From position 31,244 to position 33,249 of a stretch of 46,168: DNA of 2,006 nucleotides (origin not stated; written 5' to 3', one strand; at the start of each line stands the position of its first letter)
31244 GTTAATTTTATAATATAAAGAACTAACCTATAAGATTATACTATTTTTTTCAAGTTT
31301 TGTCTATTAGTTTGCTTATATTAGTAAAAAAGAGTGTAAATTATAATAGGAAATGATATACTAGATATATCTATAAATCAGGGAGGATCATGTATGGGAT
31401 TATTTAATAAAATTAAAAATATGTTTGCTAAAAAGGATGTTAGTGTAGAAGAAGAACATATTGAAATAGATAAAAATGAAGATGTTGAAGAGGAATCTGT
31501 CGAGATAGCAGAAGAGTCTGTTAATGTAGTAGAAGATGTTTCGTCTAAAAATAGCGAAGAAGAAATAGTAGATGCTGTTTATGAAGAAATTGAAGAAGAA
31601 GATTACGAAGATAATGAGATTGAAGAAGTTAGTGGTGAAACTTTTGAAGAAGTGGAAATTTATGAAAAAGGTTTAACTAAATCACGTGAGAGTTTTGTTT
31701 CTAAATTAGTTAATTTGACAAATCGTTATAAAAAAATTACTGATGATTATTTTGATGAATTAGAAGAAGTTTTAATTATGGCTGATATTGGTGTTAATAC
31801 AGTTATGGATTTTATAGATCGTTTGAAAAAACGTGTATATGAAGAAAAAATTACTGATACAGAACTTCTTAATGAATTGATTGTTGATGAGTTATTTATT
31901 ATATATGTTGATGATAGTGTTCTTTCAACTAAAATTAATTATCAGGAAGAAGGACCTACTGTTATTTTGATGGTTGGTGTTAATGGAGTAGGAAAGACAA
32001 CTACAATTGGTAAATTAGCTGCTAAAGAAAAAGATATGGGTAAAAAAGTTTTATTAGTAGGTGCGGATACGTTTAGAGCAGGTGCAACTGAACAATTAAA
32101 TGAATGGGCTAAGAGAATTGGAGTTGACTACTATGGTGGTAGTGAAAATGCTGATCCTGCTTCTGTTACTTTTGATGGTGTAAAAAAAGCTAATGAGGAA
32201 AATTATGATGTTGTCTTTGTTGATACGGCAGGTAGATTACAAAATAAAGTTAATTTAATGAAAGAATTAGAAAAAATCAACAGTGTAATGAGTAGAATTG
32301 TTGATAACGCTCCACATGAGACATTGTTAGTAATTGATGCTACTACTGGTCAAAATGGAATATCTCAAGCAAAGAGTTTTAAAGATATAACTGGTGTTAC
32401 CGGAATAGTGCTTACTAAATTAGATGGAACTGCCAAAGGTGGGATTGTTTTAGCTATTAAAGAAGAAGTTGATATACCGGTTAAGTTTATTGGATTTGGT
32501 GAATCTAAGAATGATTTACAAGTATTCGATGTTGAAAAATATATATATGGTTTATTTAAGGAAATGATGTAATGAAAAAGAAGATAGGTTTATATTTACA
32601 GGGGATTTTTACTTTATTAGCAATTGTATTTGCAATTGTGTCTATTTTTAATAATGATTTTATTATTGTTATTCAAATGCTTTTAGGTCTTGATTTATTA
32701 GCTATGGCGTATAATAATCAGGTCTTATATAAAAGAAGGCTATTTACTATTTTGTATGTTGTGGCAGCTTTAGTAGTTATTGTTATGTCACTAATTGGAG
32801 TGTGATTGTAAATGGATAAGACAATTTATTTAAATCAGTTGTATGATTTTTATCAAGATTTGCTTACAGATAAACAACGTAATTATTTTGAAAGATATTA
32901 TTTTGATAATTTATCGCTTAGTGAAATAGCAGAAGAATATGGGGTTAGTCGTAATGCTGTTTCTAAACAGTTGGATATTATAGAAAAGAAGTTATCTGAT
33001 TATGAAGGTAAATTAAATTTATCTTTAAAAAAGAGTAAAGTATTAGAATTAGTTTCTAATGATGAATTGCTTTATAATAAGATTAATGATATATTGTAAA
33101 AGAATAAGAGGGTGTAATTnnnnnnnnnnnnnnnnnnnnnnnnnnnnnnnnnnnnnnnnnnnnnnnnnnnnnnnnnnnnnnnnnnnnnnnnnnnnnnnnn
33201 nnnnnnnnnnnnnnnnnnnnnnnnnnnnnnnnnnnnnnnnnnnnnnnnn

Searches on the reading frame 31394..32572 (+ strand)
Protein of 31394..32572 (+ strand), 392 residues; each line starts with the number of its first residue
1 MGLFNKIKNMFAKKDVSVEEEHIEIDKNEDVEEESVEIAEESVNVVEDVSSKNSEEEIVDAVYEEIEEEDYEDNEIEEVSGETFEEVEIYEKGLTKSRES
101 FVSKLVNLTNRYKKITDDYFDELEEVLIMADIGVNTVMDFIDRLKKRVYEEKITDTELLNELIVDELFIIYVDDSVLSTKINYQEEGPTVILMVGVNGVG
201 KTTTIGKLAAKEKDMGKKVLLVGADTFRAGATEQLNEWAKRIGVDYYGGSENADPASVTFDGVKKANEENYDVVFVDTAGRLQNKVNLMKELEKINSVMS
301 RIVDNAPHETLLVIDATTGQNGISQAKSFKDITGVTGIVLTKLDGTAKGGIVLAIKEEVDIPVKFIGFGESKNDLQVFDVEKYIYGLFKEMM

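Call 3: search_protein_families(library=pfam, proteins=[window:31394-32572:+], max_evalue=0.01)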
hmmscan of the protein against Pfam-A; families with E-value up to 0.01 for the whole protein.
window:31394-32572:+ (392 aa): 12 families
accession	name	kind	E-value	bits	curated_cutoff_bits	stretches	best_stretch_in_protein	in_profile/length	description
PF00448.28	SRP54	-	6.7e-78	261.3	22.7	1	188-388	1-195/196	SRP54-type protein, GTPase domain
PF02881.24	SRP54_N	-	6e-16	58.9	22.4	1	102-167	2-75/75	SRP54-type protein, helical bundle domain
PF06414.18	Zeta_toxin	-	8.7e-06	25.7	22.3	1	176-230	4-57/199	Zeta toxin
PF13479.12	AAA_24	-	0.00014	22.2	27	1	190-286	4-80/195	AAA domain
PF01656.29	CbiA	-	0.00019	21.8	25.4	1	198-346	9-86/125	CobQ/CobB/MinD/ParA nucleotide binding domain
PF00005.33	ABC_tran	-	0.00024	22.2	25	1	189-244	12-63/137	ABC transporter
PF00004.35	AAA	-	0.0003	21.7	21.2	1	191-323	1-114/131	ATPase family associated with various cellular activities (AAA)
PF13614.12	AAA_31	-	0.00037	20.9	27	1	198-226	12-40/177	AAA domain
PF13671.12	AAA_33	-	0.0006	20.6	27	1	190-233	1-39/143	AAA domain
PF03395.19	Pox_P4A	-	0.00066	17.9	25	1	79-131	825-877/882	Poxvirus P4A protein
PF00142.24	Fer4_NifH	-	0.0022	17.9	25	1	191-226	3-38/271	4Fe-4S iron sulfur cluster binding proteins, NifH/frxC family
PF13401.12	AAA_22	-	0.0044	17.8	27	0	187-293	4-105/130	AAA domain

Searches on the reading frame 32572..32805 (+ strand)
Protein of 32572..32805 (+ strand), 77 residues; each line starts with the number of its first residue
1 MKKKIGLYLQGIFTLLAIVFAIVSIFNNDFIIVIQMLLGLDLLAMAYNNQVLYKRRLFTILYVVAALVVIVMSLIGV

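Call 3: search_protein_families(library=pfam, proteins=[window:32572-32805:+], max_evalue=0.01)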
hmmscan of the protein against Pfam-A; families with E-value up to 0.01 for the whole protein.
window:32572-32805:+ (77 aa): 0 families

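Call 4: search_protein_families(library=ncbifam, proteins=[window:32572-32805:+], max_evalue=0.01)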
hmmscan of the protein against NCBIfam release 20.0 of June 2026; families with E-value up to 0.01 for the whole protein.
window:32572-32805:+ (77 aa): 0 families

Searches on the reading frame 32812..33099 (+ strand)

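Call 3: search_protein_families(library=pfam, proteins=[window:32812-33099:+], max_evalue=0.01)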
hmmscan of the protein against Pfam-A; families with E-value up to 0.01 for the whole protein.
window:32812-33099:+ (95 aa): 10 families
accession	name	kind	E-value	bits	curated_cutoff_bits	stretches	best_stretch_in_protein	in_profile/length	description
PF04297.20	UPF0122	-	1.8e-26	92.7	22.7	1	1-82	1-82/101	Putative helix-turn-helix protein, YlxM / p13 like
PF04545.22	Sigma70_r4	-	6.1e-09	35.7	24.1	1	18-53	5-40/50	Sigma-70, region 4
PF08281.18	Sigma70_r4_2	-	1.2e-06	28.4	25.7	1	18-54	11-47/54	Sigma-70, region 4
PF08279.18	HTH_11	-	2.2e-05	24.7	25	1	33-61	15-43/55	HTH domain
PF04967.18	HTH_10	-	3.9e-05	23.8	23.1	1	33-62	23-52/53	HTH DNA binding domain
PF07638.17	Sigma70_ECF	-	0.00018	21.9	21.1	1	7-62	126-180/185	ECF sigma factor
PF13936.12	HTH_38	-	0.0062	16.7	27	0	18-52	5-39/44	Helix-turn-helix domain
PF13556.12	HTH_30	-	0.008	16.4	27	0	29-61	7-40/59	PucR C-terminal helix-turn-helix domain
PF01047.28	MarR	-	0.0082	16.4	24.6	0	29-60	13-44/59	MarR family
PF07750.17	GcrA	-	0.0084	16.9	26.9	1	19-52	4-38/155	GcrA cell cycle regulator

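Call 4: search_protein_families(library=ncbifam, proteins=[window:32812-33099:+], max_evalue=0.01)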
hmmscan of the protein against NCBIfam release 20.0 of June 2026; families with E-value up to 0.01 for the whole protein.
window:32812-33099:+ (95 aa): 19 families
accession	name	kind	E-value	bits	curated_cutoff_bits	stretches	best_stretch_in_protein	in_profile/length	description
NF045758.2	YlxM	equivalog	1.2e-27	95.8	80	1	2-71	1-70/72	YlxM family DNA-binding protein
NF001070.0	PRK00118.1-6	equivalog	1.8e-22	79.7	117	1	1-82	2-83/110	putative DNA-binding protein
NF001068.0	PRK00118.1-4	equivalog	5.2e-20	72.1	125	1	1-71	3-73/113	putative DNA-binding protein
NF001067.0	PRK00118.1-2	equivalog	1.1e-19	70.9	156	1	3-77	8-82/110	putative DNA-binding protein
NF001066.0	PRK00118.1-1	equivalog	1.4e-19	70.4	147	1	2-71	4-73/110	putative DNA-binding protein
NF001069.0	PRK00118.1-5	equivalog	1.3e-17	64.1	194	1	2-83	3-84/110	putative DNA-binding protein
NF001072.0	PRK00118.2-2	equivalog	2.4e-16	60.1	97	1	1-80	1-80/111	putative DNA-binding protein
NF001075.0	PRK00118.2-6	equivalog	3.1e-15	56.5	151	1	2-85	10-93/114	putative DNA-binding protein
NF001071.0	PRK00118.2-1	equivalog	4.3e-15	56.1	160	1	3-80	4-81/117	putative DNA-binding protein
NF001073.0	PRK00118.2-3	equivalog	8.9e-15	55.1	128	1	2-94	5-99/99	putative DNA-binding protein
TIGR02937.1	sigma70-ECF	superfamily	3.5e-10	39.8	42.9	1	16-62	116-162/165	sigma-70 family RNA polymerase sigma factor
NF001074.0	PRK00118.2-4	equivalog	9.6e-10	38.8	186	1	1-93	1-90/110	putative DNA-binding protein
TIGR02985.1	Sig70_bacteroi1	subfamily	1.9e-06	28.2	126.4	1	9-61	106-158/162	RNA polymerase sigma-70 factor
TIGR02989.1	Sig-70_gvs1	subfamily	2.6e-05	24.2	124.55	1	17-62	110-155/158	RNA polymerase sigma-70 factor, Rhodopirellula/Verrucomicrobium family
TIGR03001.1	Sig-70_gmx1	subfamily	0.00052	19.4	154.6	1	18-61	162-205/244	RNA polymerase sigma-70 factor, Myxococcales family 1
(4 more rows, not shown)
